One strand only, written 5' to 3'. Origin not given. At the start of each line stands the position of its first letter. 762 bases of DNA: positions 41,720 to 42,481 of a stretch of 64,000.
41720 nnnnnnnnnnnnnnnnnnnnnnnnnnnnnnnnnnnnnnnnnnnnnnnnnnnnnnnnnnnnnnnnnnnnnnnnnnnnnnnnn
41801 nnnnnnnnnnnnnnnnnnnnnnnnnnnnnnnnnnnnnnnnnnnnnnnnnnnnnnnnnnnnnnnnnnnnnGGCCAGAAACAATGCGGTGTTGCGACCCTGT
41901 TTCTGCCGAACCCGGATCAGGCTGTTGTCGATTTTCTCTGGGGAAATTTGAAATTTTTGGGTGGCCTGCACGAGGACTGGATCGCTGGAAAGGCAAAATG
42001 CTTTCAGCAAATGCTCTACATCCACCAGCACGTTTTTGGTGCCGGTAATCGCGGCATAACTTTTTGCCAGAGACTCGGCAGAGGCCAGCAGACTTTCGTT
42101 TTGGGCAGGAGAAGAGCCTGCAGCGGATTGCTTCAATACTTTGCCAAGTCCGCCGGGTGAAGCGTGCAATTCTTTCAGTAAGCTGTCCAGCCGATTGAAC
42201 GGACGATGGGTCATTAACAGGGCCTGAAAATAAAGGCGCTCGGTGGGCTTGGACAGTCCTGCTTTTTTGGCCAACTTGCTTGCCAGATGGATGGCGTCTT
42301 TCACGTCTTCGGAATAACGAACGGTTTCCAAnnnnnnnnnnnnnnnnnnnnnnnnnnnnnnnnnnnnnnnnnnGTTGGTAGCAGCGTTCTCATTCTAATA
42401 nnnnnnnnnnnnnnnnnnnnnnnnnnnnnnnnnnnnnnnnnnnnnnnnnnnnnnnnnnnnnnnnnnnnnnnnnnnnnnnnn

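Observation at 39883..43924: Co-directional block: REC-degenerate GGDEF regulator, Clp_N-fused signal peptidase I, bifunctional nuclease and prepilin-like protein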

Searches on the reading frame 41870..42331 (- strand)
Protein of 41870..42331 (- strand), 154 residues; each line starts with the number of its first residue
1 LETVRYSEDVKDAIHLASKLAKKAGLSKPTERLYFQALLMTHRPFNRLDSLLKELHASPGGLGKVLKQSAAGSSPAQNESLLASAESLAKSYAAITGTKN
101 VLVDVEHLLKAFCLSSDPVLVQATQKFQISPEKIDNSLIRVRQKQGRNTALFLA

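Call 13: search_solved_structures(query=A2, max_evalue=10, show_alignments=3)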
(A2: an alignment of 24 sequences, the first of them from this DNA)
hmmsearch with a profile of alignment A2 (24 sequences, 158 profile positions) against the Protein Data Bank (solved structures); distinct sequences matched with E-value up to 10: 39.
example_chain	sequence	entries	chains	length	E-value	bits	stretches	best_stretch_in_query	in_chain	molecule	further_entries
4iod_B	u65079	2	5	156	1.3e-10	45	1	15-143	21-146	Malarial CLP B2 atpase/HSP101 protein | MALARIAL CLPB2 ATPASE/HSP101 PROTEIN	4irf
6e10_1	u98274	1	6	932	3.7e-08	37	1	14-144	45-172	Heat shock protein 101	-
6e11_1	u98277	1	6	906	4.1e-08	36.8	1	15-144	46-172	Heat shock protein 101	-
6emw_F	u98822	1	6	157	3.3e-05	27.4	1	91-144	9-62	ATP-dependent Clp protease ATP-binding subunit ClpC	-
4xbi_A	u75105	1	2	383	0.00096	22.6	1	6-150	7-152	ClpB protein, putative,Green fluorescent protein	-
5u2u_A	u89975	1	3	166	0.0013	22.2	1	5-146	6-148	Heat shock protein 104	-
2y1q_A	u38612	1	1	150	0.006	20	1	92-145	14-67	NEGATIVE REGULATOR OF GENETIC COMPETENCE CLPC/MECB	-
5u2l_A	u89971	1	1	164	0.0068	19.9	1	13-149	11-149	Heat shock protein 104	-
1khy_A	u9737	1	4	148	0.0083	19.6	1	88-147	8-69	CLPB PROTEIN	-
2y1r_A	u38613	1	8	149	0.0086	19.5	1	92-144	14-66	NEGATIVE REGULATOR OF GENETIC COMPETENCE CLPC/MECB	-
5hbn_A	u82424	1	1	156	0.0095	19.4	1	92-144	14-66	Negative regulator of genetic competence ClpC/MecB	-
2k77_A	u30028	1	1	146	0.0096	19.4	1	92-144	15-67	Negative regulator of genetic competence clpC/mecB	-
8b3s_Z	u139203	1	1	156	0.01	19.3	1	92-144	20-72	ATP-dependent Clp protease ATP-binding subunit ClpC / Negative regulator of tic competence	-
8otk_A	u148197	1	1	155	0.014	18.8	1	93-144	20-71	ATP-dependent Clp protease ATP-binding subunit ClpC / Negative regulator of tic competence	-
6dju_A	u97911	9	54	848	0.016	18.7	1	13-149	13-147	Chaperone protein ClpB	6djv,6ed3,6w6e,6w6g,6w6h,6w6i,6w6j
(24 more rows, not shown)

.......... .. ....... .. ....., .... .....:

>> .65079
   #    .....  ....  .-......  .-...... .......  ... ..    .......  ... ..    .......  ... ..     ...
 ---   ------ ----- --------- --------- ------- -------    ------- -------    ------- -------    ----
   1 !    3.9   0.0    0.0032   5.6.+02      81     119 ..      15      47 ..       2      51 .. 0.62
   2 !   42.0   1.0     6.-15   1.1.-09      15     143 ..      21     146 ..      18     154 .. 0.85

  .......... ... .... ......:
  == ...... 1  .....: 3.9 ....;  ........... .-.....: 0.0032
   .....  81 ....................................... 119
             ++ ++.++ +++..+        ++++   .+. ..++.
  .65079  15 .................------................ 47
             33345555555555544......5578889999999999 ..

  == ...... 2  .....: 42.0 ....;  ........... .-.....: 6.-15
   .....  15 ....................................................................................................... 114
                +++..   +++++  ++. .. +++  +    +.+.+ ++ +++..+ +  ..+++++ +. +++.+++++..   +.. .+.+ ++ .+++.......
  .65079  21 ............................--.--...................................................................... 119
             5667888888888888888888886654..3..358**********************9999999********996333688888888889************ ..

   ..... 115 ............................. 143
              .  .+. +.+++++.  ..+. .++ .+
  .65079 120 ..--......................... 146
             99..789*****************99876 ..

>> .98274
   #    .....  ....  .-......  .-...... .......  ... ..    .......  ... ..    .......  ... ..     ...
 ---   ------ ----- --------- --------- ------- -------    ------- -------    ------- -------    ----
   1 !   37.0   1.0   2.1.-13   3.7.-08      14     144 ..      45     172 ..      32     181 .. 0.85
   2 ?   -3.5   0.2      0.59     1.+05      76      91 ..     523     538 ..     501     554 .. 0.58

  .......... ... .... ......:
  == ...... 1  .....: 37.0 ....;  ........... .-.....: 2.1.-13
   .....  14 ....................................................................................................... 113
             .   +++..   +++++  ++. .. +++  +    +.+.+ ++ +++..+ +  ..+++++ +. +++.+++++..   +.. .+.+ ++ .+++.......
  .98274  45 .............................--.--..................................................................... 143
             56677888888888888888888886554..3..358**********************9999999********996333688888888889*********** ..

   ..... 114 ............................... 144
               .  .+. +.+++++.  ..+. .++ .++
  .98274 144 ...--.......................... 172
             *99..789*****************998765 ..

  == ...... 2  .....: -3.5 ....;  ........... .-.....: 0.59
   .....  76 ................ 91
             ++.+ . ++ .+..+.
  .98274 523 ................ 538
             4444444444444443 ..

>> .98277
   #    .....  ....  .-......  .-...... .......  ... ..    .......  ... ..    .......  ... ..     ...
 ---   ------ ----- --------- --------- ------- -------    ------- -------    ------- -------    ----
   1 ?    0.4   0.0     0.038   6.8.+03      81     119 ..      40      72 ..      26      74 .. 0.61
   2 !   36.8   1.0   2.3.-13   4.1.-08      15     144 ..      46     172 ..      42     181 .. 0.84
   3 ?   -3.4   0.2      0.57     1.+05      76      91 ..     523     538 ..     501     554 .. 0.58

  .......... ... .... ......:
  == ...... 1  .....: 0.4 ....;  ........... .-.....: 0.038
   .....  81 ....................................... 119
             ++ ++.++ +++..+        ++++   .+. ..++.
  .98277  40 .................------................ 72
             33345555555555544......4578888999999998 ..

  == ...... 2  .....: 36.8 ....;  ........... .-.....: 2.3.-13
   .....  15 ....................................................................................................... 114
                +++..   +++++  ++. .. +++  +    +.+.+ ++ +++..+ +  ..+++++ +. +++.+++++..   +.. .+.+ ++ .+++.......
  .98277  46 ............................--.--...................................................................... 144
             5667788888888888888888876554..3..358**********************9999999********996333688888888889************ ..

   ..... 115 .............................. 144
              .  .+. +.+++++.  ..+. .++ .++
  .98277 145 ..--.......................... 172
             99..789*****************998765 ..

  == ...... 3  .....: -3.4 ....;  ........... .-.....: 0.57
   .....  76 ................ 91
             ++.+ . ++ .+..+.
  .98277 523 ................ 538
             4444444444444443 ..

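Call 14: search_protein_families(library=pfam, alignment_id=A2, max_evalue=10)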
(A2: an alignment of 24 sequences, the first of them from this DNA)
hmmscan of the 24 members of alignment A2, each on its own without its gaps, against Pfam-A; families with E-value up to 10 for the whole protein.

A. member 1, seq(154 aa): 1 family
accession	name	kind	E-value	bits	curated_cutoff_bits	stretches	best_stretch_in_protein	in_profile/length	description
PF02861.25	Clp_N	-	0.021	15.4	20.7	1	103-142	13-52/53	Clp amino terminal domain, pathogenicity island component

B. families by the number of members that match (of 24 scanned): 27 families (the first 25 are shown)
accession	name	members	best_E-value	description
PF02861.25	Clp_N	20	1.3e-09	Clp amino terminal domain, pathogenicity island component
PF25568.1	AAA_lid_At3g28540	4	0.0063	At3g28540-like, AAA+ ATPase lid domain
PF12096.13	DUF3572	1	0.00062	Protein of unknown function (DUF3572)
PF13877.11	RPAP3_C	1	0.0056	Potential Monad-binding region of RPAP3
PF02662.21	FlpD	1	0.0071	Methyl-viologen-reducing hydrogenase, delta subunit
PF08010.17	Phage_30_3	1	0.0076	Bacteriophage protein GP30.3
PF11563.14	Protoglobin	1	0.011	Protoglobin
PF24553.2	Rv0428c_C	1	0.015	Probable histone acetyltransferase Rv0428c C-terminal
PF16999.10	V-ATPase_G_2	1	0.018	Vacuolar (H+)-ATPase G subunit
PF20436.4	LonB_AAA-LID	1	0.023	Archaeal LonB, AAA+ ATPase LID domain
PF10477.14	EIF4E-T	1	0.041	Nucleocytoplasmic shuttling protein for mRNA cap-binding EIF4E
PF09336.16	Vps4_C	1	0.046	Vps4 C terminal oligomerisation domain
PF24410.1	wHTH-HSP90_Na-assoc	1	0.065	wHTH-Hsp90_Na associated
PF14056.11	DUF4250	1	0.067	Domain of unknown function (DUF4250)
PF25577.1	TPR_TAF2_C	1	0.095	TAF2-like, TPR repeats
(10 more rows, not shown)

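Call 24: predict_structure(alignment_id=A2)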
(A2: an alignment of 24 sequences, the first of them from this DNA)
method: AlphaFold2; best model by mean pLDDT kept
length: 154 residues; sequences in the alignment: 24
mean_pLDDT: 90.1   pTM: 0.82
mean pLDDT of the five models: 90.1, 88.4, 87.5, 83.0, 81.6
residues with pLDDT >= 90: 116; 70-90: 34; 50-70: 4; < 50: 0
segments of 3 or more residues with pLDDT < 50: none
pLDDT, mean of each block of 10 residues (from residue 1): 87 96 93 94 88 94 90 73 94 91 95 93 94 94 83 75
secondary structure, 60 per line:
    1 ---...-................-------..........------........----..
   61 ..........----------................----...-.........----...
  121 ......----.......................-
elements in order: E4-6 H8-23 H31-40 H47-54 H59-70 H81-96 E101-103 H105-113 H118-126 H131-153

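Call 28: fold_search(model_id=the predicted structure, library=pdb)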
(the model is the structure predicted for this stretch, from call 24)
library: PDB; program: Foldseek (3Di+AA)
matches with E <= 10: 308; with E <= 0.001: 18
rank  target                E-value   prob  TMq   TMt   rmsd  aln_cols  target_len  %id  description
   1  6ucr                  5.8e-05  1.00  0.71  0.71   4.3       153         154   16  Structure of ClpC1-NTD L92S L96P (released 2020-05-13)
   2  8b3s_Z                6.8e-05  1.00  0.64  0.67   4.5       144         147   15  Structure of YjbA in complex with ClpC N-terminal Domain (released 2023-12-27)
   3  6pbs_B                8.5e-05  1.00  0.66  0.69   4.8       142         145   14  Structure of ClpC1-NTD in complex with Ecumicin (released 2020-05-13)
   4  6pbs_A                1.9e-04  1.00  0.65  0.69   4.8       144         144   14  Structure of ClpC1-NTD in complex with Ecumicin (released 2020-05-13)
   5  1khy_B                2.0e-04  1.00  0.66  0.74   3.5       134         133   18  The Crystal Structure of ClpB N Terminal Domain, Implication to the Peptide Binding Function of ClpB (released 2002-12-04)
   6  3fh2                  3.2e-04  1.00  0.67  0.70   4.6       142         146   15  The crystal structure of the PROBABLE ATP-DEPENDENT PROTEASE (HEAT SHOCK PROTEIN) from Corynebacterium glutamicum (released 2008-12-23)
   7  6pbs_I                3.4e-04  1.00  0.68  0.71   4.7       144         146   14  Structure of ClpC1-NTD in complex with Ecumicin (released 2020-05-13)
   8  6og3_A                5.0e-04  1.00  0.66  0.75   3.5       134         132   17  Focus classification structure of the hyperactive ClpB mutant K476C, bound to casein, NTD-trimer (released 2019-06-12)
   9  2k77_MODEL_1_A        5.2e-04  1.00  0.63  0.67   4.0       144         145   15  NMR solution structure of the Bacillus subtilis ClpC N-domain (released 2009-04-28)
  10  4irf_A                6.1e-04  1.00  0.62  0.66   5.1       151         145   20  Preliminary structural investigations of a malarial protein secretion system (released 2014-04-16)
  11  1khy_D                6.8e-04  1.00  0.68  0.74   3.9       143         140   15  The Crystal Structure of ClpB N Terminal Domain, Implication to the Peptide Binding Function of ClpB (released 2002-12-04)
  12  7aa4_A                7.6e-04  1.00  0.70  0.69   4.3       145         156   14  Structure of ClpC1-NTD bound to a CymA analogue (released 2021-08-11)
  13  2y1q                  8.0e-04  1.00  0.61  0.67   4.0       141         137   15  Crystal Structure of ClpC N-terminal Domain (released 2011-03-16)
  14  8ibp_A                8.5e-04  1.00  0.61  0.65   4.6       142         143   15  Crystal structure of Mycobacterium tuberculosis R21K ClpC1 N-terminal domain in complex with Lassomycin (released 2023-09-20)
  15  2y1r_B                8.5e-04  1.00  0.59  0.64   4.9       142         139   15  Structure of MecA121 & ClpC N-domain complex (released 2011-03-16)
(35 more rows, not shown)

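Call 37: search_protein_representatives(alignment_id=A2)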
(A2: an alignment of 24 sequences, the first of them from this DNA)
Query: 24 sequences, 158 profile positions. Proteins with E-value up to 0.001 (for the whole library): 962; up to 1e-10: 53; up to 1e-30: 7. The best 150 are listed.
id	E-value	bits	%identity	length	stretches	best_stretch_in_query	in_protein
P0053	4.1e-43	163.6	-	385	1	2-157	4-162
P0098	2.4e-41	157.9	-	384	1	2-158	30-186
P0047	7.4e-41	156.3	-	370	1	2-158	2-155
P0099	8.1e-40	152.9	-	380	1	2-152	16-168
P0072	3.2e-39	151.0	-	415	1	3-157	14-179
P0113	7.8e-38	146.5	-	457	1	3-156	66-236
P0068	1.4e-33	132.7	-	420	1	5-158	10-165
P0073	1.4e-27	113.1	-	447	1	6-158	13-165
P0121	1.3e-26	110.0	-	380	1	3-158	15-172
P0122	2.2e-24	102.7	-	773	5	6-144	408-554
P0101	1.0e-23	100.5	-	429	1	3-157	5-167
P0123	2.8e-23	99.2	-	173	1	2-157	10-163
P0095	3.1e-22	95.8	-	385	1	3-157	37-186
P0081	6.8e-22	94.7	-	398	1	6-157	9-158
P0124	1.5e-21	93.5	-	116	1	34-153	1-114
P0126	4.0e-21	92.1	-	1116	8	17-148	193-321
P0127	4.7e-20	88.7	-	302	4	87-148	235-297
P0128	6.2e-19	85.0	-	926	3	8-148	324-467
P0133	2.5e-15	73.3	-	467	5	3-150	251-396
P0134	3.5e-15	72.9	-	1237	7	10-132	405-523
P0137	5.3e-14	69.0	-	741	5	28-142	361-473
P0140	2.9e-13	66.6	-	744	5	10-138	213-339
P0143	9.9e-13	64.9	-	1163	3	7-147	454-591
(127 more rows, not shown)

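Call 50: search_protein_families(library=pfam, proteins=[P0122, P0123, P0126, P0127, P0128, P0133, P0134, P0137, P0140, P0143], max_evalue=0.001)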
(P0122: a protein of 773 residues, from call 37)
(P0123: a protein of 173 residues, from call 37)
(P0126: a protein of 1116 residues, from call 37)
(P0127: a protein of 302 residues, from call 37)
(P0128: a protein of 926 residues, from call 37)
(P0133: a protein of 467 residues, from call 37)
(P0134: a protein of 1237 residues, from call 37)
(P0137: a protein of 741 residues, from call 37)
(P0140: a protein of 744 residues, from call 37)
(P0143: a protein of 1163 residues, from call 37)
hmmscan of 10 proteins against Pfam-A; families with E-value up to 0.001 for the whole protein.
P0122 (773 aa): 3 families
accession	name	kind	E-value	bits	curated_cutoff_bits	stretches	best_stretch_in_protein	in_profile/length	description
PF02861.25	Clp_N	-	3.3e-110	360.6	20.7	8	186-236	1-51/53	Clp amino terminal domain, pathogenicity island component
PF13676.11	TIR_2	-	9.1e-15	55.7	28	1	649-764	1-122/122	TIR domain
PF10440.15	WIYLD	-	1.9e-05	24.8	27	0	124-149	10-35/61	Ubiquitin-binding WIYLD domain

P0123 (173 aa): 1 family
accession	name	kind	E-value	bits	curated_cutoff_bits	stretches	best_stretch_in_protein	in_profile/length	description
PF02861.25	Clp_N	-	0.00011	22.8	20.7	0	111-150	11-50/53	Clp amino terminal domain, pathogenicity island component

P0126 (1116 aa): 1 family
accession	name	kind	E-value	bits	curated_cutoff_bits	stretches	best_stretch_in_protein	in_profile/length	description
PF02861.25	Clp_N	-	4.5e-111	363.4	20.7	10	901-952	1-52/53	Clp amino terminal domain, pathogenicity island component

P0127 (302 aa): 2 families
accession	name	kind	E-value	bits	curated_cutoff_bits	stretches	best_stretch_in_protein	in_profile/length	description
PF02861.25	Clp_N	-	4.1e-49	165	20.7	4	19-69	2-52/53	Clp amino terminal domain, pathogenicity island component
PF01978.25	TrmB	-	0.00055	20.2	25.6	0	261-298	13-50/68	Sugar-specific transcriptional regulator TrmB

P0128 (926 aa): 1 family
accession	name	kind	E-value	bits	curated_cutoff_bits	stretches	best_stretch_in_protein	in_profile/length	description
PF02861.25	Clp_N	-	2.1e-55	185.1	20.7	6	17-68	1-52/53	Clp amino terminal domain, pathogenicity island component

P0133 (467 aa): 3 families
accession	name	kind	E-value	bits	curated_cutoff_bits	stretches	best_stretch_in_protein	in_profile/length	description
PF02861.25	Clp_N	-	1.3e-95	313.9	20.7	6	94-145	1-52/53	Clp amino terminal domain, pathogenicity island component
PF24338.1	DUF7506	-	0.00014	22.3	27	0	86-128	12-54/95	Domain of unknown function (DUF7506)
PF01978.25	TrmB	-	0.00082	19.6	25.6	0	210-244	16-50/68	Sugar-specific transcriptional regulator TrmB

P0134 (1237 aa): 1 family
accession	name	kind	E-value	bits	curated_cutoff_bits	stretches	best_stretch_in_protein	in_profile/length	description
PF02861.25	Clp_N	-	2.9e-43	146.3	20.7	2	15-65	1-51/53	Clp amino terminal domain, pathogenicity island component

P0137 (741 aa): 2 families
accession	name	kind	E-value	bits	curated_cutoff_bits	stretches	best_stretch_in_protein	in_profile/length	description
PF02861.25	Clp_N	-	1.9e-99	326.2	20.7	7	16-68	1-53/53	Clp amino terminal domain, pathogenicity island component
PF02151.25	UVR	-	6.2e-05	23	21.5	1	683-712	3-32/36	UvrB/uvrC motif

P0140 (744 aa): 1 family
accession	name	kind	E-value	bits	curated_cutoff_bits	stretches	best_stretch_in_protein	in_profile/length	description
PF02861.25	Clp_N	-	1.8e-95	313.5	20.7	7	16-67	1-52/53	Clp amino terminal domain, pathogenicity island component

P0143 (1163 aa): 3 families
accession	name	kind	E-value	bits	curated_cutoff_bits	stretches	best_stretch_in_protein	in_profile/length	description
PF02861.25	Clp_N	-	5.2e-52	174.2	20.7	5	539-588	1-50/53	Clp amino terminal domain, pathogenicity island component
PF17871.7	AAA_lid_9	-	1e-16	61.2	22.8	1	866-952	2-85/104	AAA lid domain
PF13676.11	TIR_2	-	2.4e-09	38.2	28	1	1037-1154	3-121/122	TIR domain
